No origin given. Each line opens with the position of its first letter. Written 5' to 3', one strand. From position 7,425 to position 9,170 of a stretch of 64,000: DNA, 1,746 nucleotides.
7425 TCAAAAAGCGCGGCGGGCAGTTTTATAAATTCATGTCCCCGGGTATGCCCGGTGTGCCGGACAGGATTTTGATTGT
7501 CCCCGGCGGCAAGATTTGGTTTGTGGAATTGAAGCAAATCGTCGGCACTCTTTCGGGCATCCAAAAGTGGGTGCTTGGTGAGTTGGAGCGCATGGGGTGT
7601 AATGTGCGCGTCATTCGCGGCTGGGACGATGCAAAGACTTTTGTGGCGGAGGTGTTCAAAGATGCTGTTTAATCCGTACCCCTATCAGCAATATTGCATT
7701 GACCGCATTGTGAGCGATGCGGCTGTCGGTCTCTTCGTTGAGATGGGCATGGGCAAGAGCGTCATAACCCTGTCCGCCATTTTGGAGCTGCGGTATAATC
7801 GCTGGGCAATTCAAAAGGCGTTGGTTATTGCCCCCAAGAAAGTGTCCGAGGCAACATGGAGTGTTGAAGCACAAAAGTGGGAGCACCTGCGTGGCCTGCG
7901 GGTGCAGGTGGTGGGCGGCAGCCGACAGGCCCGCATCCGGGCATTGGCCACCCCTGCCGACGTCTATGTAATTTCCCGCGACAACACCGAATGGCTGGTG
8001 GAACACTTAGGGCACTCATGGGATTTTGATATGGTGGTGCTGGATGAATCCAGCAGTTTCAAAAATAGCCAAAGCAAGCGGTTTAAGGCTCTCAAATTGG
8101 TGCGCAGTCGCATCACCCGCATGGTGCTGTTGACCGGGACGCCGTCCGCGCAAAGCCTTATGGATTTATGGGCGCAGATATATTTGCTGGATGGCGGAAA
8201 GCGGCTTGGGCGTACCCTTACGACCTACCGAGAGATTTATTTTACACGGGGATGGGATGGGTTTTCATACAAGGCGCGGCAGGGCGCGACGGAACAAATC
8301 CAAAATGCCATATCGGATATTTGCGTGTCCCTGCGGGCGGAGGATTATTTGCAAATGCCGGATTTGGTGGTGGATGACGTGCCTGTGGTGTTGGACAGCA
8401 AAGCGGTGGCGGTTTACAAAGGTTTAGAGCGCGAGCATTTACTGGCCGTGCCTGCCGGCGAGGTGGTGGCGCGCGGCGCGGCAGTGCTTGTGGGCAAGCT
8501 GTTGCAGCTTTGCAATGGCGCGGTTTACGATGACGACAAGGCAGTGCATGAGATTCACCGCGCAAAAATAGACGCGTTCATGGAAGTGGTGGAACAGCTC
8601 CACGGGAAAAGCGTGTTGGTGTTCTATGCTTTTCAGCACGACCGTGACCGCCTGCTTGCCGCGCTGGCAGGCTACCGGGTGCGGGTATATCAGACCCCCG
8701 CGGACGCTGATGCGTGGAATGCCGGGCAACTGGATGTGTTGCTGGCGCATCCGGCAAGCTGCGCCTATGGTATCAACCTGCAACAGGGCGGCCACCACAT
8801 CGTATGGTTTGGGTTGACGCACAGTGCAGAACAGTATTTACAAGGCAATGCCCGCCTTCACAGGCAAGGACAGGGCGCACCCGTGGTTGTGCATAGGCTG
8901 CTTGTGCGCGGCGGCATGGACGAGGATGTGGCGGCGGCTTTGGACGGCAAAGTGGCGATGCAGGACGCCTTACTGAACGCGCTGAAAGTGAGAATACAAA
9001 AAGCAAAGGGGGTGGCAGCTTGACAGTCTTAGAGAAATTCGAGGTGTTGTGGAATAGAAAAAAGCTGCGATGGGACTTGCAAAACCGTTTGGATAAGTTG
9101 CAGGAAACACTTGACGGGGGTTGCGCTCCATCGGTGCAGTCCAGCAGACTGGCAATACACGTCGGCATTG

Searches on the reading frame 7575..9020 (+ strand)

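Call 19: search_protein_families(library=pfam, proteins=[window:7575-9020:+], max_evalue=0.001)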
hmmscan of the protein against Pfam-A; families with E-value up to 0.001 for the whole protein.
window:7575-9020:+ (482 aa): 3 families
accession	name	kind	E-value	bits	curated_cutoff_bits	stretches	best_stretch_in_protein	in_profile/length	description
PF00176.29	SNF2-rel_dom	-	3.9e-19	69.3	24.9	1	53-208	22-181/290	SNF2-related domain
PF00270.35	DEAD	-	5.5e-09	36.4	26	1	35-196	1-165/167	DEAD/DEAH box helicase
PF04851.21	ResIII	-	0.00047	20.5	22.5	1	32-190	2-162/164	Type III restriction enzyme, res subunit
